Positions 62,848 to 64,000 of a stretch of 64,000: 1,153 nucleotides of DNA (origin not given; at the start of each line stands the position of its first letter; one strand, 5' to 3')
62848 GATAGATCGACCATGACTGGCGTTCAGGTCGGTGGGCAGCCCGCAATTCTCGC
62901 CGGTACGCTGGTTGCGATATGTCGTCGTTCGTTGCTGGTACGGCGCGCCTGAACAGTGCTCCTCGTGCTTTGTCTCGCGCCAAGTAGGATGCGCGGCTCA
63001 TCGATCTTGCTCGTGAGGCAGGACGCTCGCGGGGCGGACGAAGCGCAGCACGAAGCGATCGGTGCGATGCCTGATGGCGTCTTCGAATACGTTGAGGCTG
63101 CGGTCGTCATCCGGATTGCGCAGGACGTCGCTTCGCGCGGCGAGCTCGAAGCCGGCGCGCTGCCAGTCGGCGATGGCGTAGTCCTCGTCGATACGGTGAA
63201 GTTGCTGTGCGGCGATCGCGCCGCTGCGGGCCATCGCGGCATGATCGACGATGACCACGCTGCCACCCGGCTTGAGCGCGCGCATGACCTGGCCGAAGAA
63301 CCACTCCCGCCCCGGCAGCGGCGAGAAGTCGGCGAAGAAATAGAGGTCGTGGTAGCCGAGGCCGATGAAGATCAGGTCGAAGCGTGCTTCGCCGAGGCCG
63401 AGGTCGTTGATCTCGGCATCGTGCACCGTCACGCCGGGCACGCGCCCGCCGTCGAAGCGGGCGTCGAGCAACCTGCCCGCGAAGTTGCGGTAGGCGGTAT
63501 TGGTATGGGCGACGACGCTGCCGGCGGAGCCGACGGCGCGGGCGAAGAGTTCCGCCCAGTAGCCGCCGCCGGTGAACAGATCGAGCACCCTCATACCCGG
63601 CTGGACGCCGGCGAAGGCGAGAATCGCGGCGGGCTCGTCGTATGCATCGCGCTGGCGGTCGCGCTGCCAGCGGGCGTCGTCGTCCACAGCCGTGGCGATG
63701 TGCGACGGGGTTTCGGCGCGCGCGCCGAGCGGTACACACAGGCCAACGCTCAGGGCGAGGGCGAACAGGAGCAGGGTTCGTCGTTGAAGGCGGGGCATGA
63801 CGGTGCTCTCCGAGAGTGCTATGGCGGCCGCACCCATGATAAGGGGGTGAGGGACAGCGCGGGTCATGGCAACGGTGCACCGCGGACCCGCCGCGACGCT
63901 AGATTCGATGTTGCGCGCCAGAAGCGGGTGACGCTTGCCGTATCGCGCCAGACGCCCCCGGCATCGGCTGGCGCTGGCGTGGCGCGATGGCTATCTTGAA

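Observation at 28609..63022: About 150-bp repeat present twice, 34 kb apart (28609-28763 and 62879-63022), the first copy framed by perfect 16-bp inverted repeats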

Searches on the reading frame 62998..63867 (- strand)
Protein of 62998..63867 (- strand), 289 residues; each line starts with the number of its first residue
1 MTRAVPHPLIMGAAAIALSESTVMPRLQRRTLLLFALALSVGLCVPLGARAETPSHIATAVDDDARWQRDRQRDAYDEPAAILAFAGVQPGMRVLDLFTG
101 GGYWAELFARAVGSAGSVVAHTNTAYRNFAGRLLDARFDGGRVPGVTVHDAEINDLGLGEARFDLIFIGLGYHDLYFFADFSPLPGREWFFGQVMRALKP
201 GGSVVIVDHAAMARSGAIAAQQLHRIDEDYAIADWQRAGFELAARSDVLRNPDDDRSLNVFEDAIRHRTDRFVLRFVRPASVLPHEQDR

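Call 15: search_protein_families(library=pfam, proteins=[window:62998-63867:-])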
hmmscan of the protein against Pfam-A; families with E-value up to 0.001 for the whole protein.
window:62998-63867:- (289 aa): 4 families
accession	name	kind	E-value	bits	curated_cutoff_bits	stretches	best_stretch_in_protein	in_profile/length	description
PF13847.12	Methyltransf_31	-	1.2e-05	25.5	27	1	90-218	3-114/145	Methyltransferase domain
PF13649.12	Methyltransf_25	-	0.00012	23.1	27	1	94-202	1-97/97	Methyltransferase domain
PF01135.25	PCMT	-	0.00023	21.4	20.3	1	80-120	63-103/210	Protein-L-isoaspartate(D-aspartate) O-methyltransferase (PCMT)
PF13489.12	Methyltransf_23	-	0.00092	19.4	27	0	77-113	7-44/164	Methyltransferase domain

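Call 73: find_homologous_proteins(query=window:62998-63867:-, max_evalue=1e-20)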
Query window:62998-63867:- (289 aa): 188 proteins with E <= 1e-20 among 8000 candidates; the best 120 are listed.
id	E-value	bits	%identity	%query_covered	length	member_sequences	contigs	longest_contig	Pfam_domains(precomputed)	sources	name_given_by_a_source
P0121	7.5e-174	595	100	92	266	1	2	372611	PF13847.13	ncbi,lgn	ncbi:MAG: class I SAM-dependent methyltransferase [Gammaproteobacteria bacterium]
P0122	3.5e-133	461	86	79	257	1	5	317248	PF13847.13,PF13649.13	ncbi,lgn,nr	ncbi:MAG: class I SAM-dependent methyltransferase [Gammaproteobacteria bacterium]|nr:class I SAM-dep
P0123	9.7e-133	460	80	89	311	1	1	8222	PF13847.13,PF13649.13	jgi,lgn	jgi:predicted methyltransferase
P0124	1.9e-112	393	75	78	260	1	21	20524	PF13472.13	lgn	-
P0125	2.1e-109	383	75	75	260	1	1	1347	-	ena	-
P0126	7.3e-103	362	74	74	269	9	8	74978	-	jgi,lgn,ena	-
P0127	4.1e-102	359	73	74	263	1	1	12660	-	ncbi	-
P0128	2.0e-101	357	72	74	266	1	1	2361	-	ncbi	ncbi:MAG: methyltransferase type 11 [Gammaproteobacteria bacterium]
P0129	4.5e-101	356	73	74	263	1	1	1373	-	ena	-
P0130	8.7e-100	352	71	78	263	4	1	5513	-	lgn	-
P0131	1.5e-98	348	63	86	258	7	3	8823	PF13847.13,PF13649.13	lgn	-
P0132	6.6e-98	346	63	89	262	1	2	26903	-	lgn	-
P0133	4.6e-95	336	61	89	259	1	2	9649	PF13489.13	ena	-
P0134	1.3e-94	335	67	78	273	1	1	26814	-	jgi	jgi:predicted methyltransferase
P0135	4.1e-68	248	51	77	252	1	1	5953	PF13847.13,PF13649.13,PF08241.19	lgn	-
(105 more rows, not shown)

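Call 74: find_encoding_contigs(protein=P0122, flank=4000, max_places=3)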
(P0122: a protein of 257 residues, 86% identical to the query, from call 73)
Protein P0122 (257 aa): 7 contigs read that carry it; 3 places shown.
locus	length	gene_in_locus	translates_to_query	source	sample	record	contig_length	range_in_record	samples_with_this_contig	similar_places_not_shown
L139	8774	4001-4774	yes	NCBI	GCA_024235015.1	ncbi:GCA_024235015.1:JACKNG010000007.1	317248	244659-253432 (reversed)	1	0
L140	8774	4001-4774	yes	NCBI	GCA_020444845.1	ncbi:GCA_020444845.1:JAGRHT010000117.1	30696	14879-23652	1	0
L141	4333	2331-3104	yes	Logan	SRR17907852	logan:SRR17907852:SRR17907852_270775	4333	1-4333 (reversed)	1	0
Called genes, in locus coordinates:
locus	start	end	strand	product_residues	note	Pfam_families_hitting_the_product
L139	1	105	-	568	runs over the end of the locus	PF02776:TPP_enzyme_N, PF00205:TPP_enzyme_M, PF02775:TPP_enzyme_C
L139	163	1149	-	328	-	PF01300:Sua5_yciO_yrdC, PF03481:Sua5_C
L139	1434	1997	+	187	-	PF00132:Hexapep (weak), PF21711:DCTN5 (weak), PF25084:LbH_EIF2B (faint), PF00132:Hexapep (weak)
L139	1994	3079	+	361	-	PF02746:MR_MLE_N, PF13378:MR_MLE_C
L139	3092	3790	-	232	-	-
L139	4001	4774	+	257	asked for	PF13847:Methyltransf_31 (weak), PF13649:Methyltransf_25 (faint)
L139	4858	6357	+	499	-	PF18313:TLP1_add_C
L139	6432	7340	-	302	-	PF00753:Lactamase_B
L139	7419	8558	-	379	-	PF06441:EHN, PF00561:Abhydrolase_1, PF12697:Abhydrolase_6 (weak)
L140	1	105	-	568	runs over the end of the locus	PF02776:TPP_enzyme_N, PF00205:TPP_enzyme_M, PF02775:TPP_enzyme_C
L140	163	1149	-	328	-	PF01300:Sua5_yciO_yrdC, PF03481:Sua5_C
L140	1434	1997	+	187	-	PF00132:Hexapep (weak), PF21711:DCTN5 (weak), PF25084:LbH_EIF2B (faint), PF00132:Hexapep (weak)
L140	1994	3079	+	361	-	PF02746:MR_MLE_N, PF13378:MR_MLE_C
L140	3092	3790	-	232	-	-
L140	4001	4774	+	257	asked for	PF13847:Methyltransf_31 (weak), PF13649:Methyltransf_25 (faint)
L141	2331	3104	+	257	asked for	PF13847:Methyltransf_31 (weak), PF13649:Methyltransf_25 (faint)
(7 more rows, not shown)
